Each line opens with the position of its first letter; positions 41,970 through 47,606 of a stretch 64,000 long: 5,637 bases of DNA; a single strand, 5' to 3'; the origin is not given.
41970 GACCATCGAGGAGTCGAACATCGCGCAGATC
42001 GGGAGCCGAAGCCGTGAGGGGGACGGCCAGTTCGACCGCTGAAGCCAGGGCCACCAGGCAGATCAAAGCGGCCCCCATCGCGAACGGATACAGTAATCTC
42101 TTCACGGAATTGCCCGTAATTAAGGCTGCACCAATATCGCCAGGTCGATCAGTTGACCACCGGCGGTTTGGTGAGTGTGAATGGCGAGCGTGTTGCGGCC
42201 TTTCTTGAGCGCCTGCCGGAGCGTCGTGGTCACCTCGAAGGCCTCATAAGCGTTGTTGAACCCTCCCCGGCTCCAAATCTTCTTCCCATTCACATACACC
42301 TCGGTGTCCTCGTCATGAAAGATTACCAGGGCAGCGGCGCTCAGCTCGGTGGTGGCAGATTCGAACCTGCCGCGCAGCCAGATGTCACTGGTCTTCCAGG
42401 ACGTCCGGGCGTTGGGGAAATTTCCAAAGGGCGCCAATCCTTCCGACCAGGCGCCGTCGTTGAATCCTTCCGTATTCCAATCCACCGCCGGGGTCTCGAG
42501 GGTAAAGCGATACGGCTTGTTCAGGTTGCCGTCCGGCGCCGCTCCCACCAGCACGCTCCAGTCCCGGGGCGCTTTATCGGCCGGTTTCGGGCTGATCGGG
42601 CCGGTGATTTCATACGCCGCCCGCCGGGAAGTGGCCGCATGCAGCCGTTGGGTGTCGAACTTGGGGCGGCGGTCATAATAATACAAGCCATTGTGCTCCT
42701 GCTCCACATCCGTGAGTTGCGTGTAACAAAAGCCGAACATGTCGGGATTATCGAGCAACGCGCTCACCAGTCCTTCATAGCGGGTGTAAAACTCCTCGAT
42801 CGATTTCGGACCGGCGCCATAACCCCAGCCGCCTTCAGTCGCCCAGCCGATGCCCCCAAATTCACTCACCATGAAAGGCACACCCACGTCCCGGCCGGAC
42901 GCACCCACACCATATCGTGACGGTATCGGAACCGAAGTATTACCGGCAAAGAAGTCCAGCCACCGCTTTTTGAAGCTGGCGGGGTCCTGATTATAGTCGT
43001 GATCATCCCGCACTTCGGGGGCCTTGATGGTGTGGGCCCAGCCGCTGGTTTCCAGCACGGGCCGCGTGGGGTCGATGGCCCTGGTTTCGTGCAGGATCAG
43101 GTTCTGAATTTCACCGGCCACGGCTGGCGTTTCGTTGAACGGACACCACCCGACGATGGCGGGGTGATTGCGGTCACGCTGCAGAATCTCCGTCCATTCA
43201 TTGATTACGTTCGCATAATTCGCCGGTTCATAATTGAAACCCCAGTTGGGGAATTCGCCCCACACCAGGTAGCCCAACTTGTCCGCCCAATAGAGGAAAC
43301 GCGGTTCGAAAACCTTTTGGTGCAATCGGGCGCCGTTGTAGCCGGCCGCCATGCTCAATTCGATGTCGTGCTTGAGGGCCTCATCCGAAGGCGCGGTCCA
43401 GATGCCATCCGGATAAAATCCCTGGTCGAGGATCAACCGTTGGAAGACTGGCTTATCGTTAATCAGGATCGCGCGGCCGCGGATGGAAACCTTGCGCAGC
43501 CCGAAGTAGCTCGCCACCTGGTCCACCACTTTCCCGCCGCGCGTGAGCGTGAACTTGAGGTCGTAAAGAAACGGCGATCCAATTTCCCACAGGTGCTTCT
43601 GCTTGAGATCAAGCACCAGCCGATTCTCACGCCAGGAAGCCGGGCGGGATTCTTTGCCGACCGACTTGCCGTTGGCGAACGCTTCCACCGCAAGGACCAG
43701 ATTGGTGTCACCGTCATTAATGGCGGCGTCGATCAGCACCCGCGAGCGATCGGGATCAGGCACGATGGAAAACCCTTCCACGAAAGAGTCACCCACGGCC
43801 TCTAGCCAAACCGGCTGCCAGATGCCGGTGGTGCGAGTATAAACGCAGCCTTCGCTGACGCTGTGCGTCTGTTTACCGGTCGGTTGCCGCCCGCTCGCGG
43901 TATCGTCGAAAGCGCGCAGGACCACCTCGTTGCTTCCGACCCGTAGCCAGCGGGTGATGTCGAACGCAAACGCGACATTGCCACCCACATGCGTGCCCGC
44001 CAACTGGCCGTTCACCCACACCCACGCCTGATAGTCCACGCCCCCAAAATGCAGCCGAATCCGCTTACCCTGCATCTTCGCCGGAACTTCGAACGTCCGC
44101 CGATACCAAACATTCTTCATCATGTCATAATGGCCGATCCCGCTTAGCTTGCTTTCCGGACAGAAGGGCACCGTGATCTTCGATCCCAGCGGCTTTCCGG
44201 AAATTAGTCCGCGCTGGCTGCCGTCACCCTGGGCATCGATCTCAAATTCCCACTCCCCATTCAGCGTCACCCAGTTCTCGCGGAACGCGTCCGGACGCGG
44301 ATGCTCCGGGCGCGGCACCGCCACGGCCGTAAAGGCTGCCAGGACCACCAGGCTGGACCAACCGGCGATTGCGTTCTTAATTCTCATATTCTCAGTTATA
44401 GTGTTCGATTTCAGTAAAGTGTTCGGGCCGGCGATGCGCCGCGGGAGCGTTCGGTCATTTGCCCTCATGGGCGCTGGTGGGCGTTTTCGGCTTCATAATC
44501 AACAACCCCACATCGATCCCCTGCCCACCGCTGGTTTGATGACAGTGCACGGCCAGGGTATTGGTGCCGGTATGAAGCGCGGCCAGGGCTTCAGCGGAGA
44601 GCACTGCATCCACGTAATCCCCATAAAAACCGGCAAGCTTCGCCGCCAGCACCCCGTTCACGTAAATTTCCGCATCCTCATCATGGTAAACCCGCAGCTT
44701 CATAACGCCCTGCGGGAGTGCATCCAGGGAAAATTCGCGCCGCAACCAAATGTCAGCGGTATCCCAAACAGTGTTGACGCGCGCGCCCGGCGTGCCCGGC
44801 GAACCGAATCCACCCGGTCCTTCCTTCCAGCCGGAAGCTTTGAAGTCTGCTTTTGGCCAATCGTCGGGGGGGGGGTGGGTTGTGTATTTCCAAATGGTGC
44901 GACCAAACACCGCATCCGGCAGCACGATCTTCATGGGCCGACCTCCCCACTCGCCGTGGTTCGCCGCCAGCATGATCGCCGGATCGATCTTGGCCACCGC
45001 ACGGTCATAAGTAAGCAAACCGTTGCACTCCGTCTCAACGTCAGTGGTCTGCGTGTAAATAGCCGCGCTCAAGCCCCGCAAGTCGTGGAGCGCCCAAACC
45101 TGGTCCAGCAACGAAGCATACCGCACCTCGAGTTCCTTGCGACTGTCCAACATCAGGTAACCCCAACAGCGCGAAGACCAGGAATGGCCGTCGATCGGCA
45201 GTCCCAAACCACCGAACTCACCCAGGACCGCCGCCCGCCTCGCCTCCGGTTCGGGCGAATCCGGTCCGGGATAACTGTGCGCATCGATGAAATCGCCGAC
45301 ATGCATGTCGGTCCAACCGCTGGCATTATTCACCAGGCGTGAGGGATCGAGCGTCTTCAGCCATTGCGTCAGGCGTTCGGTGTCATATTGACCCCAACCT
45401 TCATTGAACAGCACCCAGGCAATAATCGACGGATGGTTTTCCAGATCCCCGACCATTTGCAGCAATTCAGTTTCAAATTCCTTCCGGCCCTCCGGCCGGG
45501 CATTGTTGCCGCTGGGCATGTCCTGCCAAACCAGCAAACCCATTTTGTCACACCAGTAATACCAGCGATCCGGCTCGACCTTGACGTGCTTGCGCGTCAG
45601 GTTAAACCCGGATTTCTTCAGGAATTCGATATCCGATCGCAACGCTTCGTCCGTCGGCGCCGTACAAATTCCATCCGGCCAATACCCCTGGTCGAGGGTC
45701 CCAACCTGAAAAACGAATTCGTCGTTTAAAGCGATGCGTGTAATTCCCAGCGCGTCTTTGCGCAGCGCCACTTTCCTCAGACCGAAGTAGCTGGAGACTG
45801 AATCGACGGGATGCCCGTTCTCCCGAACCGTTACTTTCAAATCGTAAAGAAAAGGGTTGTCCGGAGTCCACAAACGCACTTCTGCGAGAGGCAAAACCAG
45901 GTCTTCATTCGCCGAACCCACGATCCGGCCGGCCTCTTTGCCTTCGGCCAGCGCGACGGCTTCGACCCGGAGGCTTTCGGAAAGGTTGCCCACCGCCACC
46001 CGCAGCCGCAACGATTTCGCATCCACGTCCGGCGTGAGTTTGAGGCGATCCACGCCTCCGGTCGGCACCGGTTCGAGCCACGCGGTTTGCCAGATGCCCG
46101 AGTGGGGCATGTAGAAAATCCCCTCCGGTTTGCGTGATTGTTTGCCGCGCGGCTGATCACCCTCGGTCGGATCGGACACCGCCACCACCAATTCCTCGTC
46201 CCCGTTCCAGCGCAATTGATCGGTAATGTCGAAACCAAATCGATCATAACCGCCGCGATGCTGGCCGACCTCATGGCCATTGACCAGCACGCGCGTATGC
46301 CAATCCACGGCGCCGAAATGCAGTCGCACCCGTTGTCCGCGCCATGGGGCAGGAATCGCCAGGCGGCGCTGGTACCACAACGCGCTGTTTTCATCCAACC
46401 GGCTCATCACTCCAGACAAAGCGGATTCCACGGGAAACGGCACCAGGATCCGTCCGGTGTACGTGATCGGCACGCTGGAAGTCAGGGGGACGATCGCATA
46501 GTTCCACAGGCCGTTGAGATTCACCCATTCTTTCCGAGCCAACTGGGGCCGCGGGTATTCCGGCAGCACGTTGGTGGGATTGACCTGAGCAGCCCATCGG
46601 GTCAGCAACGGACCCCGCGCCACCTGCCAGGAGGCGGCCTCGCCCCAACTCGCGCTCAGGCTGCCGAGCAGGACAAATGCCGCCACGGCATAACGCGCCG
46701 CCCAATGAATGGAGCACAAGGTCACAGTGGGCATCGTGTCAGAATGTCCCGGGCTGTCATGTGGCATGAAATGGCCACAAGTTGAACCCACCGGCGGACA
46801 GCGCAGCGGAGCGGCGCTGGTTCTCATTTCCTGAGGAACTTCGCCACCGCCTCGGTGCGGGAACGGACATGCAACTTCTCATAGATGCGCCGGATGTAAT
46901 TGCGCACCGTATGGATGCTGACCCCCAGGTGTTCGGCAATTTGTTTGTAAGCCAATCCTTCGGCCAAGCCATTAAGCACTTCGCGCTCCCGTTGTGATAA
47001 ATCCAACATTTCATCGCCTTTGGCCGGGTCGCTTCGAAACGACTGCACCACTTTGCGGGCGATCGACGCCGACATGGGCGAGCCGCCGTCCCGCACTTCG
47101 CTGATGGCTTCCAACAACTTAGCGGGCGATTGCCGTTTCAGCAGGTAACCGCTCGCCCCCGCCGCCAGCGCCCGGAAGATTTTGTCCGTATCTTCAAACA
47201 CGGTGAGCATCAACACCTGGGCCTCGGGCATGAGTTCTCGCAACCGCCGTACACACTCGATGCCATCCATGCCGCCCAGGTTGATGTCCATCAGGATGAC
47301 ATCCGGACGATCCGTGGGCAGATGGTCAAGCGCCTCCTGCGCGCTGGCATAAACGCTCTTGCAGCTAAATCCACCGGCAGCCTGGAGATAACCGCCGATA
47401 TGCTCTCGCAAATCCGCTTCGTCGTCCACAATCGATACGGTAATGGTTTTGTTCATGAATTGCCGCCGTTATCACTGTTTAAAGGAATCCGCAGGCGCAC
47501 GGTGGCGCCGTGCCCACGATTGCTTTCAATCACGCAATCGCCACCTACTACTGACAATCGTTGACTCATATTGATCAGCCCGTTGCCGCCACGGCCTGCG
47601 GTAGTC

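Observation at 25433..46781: Four same-orientation copies of a 29-bp element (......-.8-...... core) heading the minus-strand transcription units of the glycan island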

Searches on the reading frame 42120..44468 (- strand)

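Call 20: search_protein_families(library=pfam, proteins=[window:42120-44468:-], max_evalue=0.001)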
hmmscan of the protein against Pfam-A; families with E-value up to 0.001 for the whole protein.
window:42120-44468:- (782 aa): 5 families
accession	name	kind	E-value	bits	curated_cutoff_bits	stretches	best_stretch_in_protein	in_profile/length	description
PF02837.24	Glyco_hydro_2_N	-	2.7e-18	66.9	28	1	117-190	64-137/169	Glycosyl hydrolases family 2, sugar binding domain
PF22666.2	Glyco_hydro_2_N2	-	2.7e-14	54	27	1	118-205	48-136/167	Glycosyl hydrolase 2 galactose-binding domain-like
PF00703.27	Glyco_hydro_2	-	6.8e-10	40.1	23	1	233-325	6-109/109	Glycosyl hydrolases family 2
PF02836.23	Glyco_hydro_2_C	-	8.9e-10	38.6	21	1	359-479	32-167/302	Glycosyl hydrolases family 2, TIM barrel domain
PF13364.12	BetaGal_ABD2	-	0.00032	21.9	23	0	119-169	36-89/112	Beta-galactosidase second all-beta domain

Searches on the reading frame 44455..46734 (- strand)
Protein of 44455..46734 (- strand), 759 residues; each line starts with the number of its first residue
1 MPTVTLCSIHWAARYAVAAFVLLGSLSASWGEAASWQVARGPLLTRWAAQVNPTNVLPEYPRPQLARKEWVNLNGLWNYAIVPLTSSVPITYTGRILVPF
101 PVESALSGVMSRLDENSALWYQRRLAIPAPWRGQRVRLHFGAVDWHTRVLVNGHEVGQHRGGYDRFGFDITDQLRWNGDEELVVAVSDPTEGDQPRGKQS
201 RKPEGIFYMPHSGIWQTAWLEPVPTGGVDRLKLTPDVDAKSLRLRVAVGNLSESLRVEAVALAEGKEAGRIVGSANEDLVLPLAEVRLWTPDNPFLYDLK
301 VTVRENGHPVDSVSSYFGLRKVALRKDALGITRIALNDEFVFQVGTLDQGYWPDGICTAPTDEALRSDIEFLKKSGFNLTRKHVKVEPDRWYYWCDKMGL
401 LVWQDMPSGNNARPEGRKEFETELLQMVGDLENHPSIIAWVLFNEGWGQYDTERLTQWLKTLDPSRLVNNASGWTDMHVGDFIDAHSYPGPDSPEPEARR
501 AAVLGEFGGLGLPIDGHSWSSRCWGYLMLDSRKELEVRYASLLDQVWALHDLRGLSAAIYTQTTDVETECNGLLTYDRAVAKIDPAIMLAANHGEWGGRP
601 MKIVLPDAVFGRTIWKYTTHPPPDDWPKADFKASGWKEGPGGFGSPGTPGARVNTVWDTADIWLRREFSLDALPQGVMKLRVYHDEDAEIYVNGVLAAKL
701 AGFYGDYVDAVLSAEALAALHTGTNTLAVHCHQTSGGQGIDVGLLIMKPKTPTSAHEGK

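Call 20: search_protein_families(library=pfam, proteins=[window:44455-46734:-], max_evalue=0.001)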
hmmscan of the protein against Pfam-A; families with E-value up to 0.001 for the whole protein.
window:44455-46734:- (759 aa): 4 families
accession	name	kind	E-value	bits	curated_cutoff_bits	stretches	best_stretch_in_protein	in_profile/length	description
PF02837.24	Glyco_hydro_2_N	-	2.6e-13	50.7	28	1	115-187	63-134/169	Glycosyl hydrolases family 2, sugar binding domain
PF00703.27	Glyco_hydro_2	-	1.1e-12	49.1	23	1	228-320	3-109/109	Glycosyl hydrolases family 2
PF02836.23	Glyco_hydro_2_C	-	1.2e-12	48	21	1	363-484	36-175/302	Glycosyl hydrolases family 2, TIM barrel domain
PF22666.2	Glyco_hydro_2_N2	-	1.1e-09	39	27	1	116-201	47-132/167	Glycosyl hydrolase 2 galactose-binding domain-like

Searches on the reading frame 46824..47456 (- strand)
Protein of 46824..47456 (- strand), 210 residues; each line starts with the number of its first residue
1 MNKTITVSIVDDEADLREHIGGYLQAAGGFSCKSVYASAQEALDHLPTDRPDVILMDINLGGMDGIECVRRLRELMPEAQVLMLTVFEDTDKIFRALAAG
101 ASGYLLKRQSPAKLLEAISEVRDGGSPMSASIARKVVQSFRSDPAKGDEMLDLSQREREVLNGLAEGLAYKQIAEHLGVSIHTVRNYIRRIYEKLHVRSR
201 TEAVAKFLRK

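Call 20: search_protein_families(library=pfam, proteins=[window:46824-47456:-], max_evalue=0.001)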
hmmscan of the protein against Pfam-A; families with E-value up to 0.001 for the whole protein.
window:46824-47456:- (210 aa): 8 families
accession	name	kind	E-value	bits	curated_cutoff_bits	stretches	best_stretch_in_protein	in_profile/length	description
PF00072.30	Response_reg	-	5.6e-26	91.3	30.2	1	7-118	1-110/111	Response regulator receiver domain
PF00196.25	GerE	-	5.6e-18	64.8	23.5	1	153-205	3-55/57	Bacterial regulatory proteins, luxR family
PF08281.18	Sigma70_r4_2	-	7.1e-11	42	25.7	1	153-195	11-54/54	Sigma-70, region 4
PF13384.12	HTH_23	-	2.2e-06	27.7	24.6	1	159-190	9-40/50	Homeodomain-like domain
PF04545.22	Sigma70_r4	-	1.8e-05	24.6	24.1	1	152-195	4-48/50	Sigma-70, region 4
PF13936.12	HTH_38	-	0.00018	21.6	27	1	153-190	5-43/44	Helix-turn-helix domain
PF08279.18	HTH_11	-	0.0007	19.9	25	0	171-195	19-43/55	HTH domain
PF13542.12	HTH_Tnp_ISL3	-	0.00081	19.3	27.4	0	165-191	25-50/51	Helix-turn-helix domain of transposase family ISL3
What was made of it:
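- On NarL/FixJ-type response regulator (protein 46824-47456): Pfam Response_reg, E 5.6e-26 (call 20). Pfam GerE, E 5.6e-18 (call 20).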

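Call 27: find_related_loci(query=window:46824-47456:-, collection=genome_contigs, flank=10000)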
Query window:46824-47456:- (210 aa) in genome_contigs; peptide patterns used: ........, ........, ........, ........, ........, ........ (x = any residue, [..] = any of these).
468 stretches matched a pattern; 250 encode a relative of the query (tblastn E <= 1e-3); the best 80 are kept; 80 distinct loci.
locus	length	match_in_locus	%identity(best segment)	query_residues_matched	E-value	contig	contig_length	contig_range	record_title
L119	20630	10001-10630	90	1-210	3e-125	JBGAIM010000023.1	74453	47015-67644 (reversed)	MAG: Limisphaerales bacterium isolate MAG_AAO_H125.05 AAOH125-5_opera_contig_1136, whole genome shotgun sequence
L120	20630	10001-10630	87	1-210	1e-122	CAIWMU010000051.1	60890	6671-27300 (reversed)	MAG: uncultured Verrucomicrobia subdivision 3 bacterium isolate Loclat_bin-04207 genome assembly, contig: bin-04207:051/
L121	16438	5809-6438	88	1-210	3e-122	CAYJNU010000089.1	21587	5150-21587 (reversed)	MAG TPA_asm: uncultured Verrucomicrobiota bacterium isolate ERP124720_co1_187 genome assembly, contig: NODE_3160_length_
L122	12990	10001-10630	87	1-210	4e-121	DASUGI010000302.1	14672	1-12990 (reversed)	MAG TPA_asm: Verrucomicrobiia bacterium isolate SMAG_U1401 k141_927063, whole genome shotgun sequence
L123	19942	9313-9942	84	1-210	9e-116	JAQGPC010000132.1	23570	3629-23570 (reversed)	MAG: Pedosphaera sp. isolate RYN_629 scaffold_57296, whole genome shotgun sequence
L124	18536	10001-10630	82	1-210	7e-113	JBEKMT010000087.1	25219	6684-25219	MAG: Verrucomicrobiota bacterium isolate SPRUCE 3 SPRUCE_3_87, whole genome shotgun sequence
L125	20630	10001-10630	82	1-210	4e-113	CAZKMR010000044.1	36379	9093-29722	MAG TPA_asm: uncultured Bifidobacterium sp. isolate SRP329715_co2_374 genome assembly, contig: NODE_2435_length_36379_co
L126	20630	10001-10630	82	1-210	3e-112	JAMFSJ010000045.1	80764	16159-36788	MAG: Methylacidimicrobium fagopyrum isolate NGEE_A_bin29 k127_948081, whole genome shotgun sequence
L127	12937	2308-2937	82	1-210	2e-112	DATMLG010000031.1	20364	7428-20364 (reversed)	MAG TPA_asm: Verrucomicrobiia bacterium isolate SMAG_U12791 k141_2490352, whole genome shotgun sequence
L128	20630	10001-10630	81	1-210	4e-112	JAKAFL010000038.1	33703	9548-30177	MAG: bacterium isolate WY1.bin93 NODE_1841_length_33703_cov_3.424649, whole genome shotgun sequence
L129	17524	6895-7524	80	1-210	3e-111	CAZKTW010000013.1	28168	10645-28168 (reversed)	MAG TPA_asm: uncultured Bifidobacteriaceae bacterium isolate binchicken_co54_354 genome assembly, contig: NODE_2866_leng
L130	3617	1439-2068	82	1-210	2e-113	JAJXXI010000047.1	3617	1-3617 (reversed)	MAG: bacterium isolate BP6.bin19 NODE_64504_length_3617_cov_3.407736, whole genome shotgun sequence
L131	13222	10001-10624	81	1-208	7e-111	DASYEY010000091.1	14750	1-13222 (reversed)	MAG TPA_asm: Verrucomicrobiia bacterium isolate SMAG_U4999 k141_2801565, whole genome shotgun sequence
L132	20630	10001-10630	81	1-210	1e-110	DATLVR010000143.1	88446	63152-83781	MAG TPA_asm: Verrucomicrobiia bacterium isolate SMAG_U13197 k141_91767, whole genome shotgun sequence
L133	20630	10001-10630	81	1-210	1e-110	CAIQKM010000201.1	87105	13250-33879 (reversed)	MAG: uncultured Verrucomicrobia subdivision 3 bacterium isolate AM-2014-D2_bin-264 genome assembly, contig: bin-264:201/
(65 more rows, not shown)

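Call 50: search_solved_structures(query=window:46824-47456:-, max_evalue=1e-10, show_alignments=3)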
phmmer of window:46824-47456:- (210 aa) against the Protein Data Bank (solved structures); distinct sequences matched with E-value up to 1e-10: 28.
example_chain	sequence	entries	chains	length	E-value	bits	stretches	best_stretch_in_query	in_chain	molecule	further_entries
5hev_A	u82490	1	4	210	2e-27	100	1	5-204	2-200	Response regulator protein VraR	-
7ve6_A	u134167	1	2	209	8e-27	98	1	4-205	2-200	Response regulator protein VraR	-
4gvp_A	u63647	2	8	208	1.1e-26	97.5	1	4-205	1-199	Response regulator protein vraR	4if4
3c3w_A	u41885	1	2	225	1.6e-26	97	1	6-204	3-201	TWO COMPONENT TRANSCRIPTIONAL REGULATORY PROTEIN DEVR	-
1a04_A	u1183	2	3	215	9.4e-26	94.5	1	5-204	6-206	NITRATE/NITRITE RESPONSE REGULATOR PROTEIN NARL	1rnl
4ldz_A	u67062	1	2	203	1.1e-22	84.5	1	4-207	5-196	Transcriptional regulatory protein DesR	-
4yn8_A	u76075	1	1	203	5.7e-19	72.4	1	5-205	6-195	Response regulator ChrA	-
4zmr_A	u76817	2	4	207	5.7e-18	69.1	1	8-204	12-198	Response regulator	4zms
4hye_A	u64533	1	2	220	7.4e-18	68.8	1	9-204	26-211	Response regulator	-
3cz5_A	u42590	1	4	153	3e-17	66.8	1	4-138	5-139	Two-component response regulator, LuxR family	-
9xzo_A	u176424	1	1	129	1e-16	65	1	7-121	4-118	De novo protein M1X0B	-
1yio_A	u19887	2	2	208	1.5e-15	61.3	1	5-203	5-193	response regulatory protein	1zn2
5xso_A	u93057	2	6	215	1.7e-15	61.1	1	7-207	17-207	Response regulator FixJ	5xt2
6er7_A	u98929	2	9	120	3.1e-13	53.7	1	7-121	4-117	120aa long hypothetical chemotaxis protein (CheY)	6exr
5f64_A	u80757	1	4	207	4.9e-13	53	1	41-201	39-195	Positive transcription regulator EvgA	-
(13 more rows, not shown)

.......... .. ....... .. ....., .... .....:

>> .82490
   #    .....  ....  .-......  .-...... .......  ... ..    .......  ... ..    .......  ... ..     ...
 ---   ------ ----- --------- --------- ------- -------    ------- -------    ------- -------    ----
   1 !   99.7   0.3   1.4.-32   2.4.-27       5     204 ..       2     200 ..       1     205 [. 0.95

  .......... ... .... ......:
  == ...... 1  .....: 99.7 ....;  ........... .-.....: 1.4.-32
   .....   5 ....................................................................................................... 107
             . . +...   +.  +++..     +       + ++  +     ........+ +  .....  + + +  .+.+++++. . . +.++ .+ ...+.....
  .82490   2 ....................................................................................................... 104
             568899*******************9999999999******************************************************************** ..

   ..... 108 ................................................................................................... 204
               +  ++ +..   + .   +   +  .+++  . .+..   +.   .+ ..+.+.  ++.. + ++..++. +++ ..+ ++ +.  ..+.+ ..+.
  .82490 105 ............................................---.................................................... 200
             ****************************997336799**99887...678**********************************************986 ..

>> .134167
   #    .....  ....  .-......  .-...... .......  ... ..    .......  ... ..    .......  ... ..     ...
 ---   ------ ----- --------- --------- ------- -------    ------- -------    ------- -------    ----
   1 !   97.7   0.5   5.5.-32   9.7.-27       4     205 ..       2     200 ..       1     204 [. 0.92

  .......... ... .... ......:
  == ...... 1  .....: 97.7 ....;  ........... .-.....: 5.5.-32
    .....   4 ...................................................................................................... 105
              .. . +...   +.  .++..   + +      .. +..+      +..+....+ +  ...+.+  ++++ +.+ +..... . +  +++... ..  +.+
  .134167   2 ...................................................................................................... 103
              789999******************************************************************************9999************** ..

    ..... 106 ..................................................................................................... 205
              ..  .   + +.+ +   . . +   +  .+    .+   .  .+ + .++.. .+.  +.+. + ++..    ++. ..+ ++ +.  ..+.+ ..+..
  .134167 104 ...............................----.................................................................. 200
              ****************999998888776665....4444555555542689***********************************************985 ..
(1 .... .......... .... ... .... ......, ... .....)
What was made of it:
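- On NarL/FixJ-type response regulator (protein 46824-47456): The DVILMD motif aligns with VraR (call 50). Full-length hits to VraR, DevR and NarL (call 50).
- Closest known: DosR/DevR box of Mycobacterium. Same: DevR 3c3w is among the best structural matches (call 50).
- Closest known: NarL/NarP heptamer sites. Same: The alignment to VraR is in call 50.
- Closest known: VraR/LiaR. Same: Full-length alignment covering REC, linker and GerE (E 2e-27; call 50).
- The regulator aligns over its full length with VraR, DevR and NarL (call 50).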
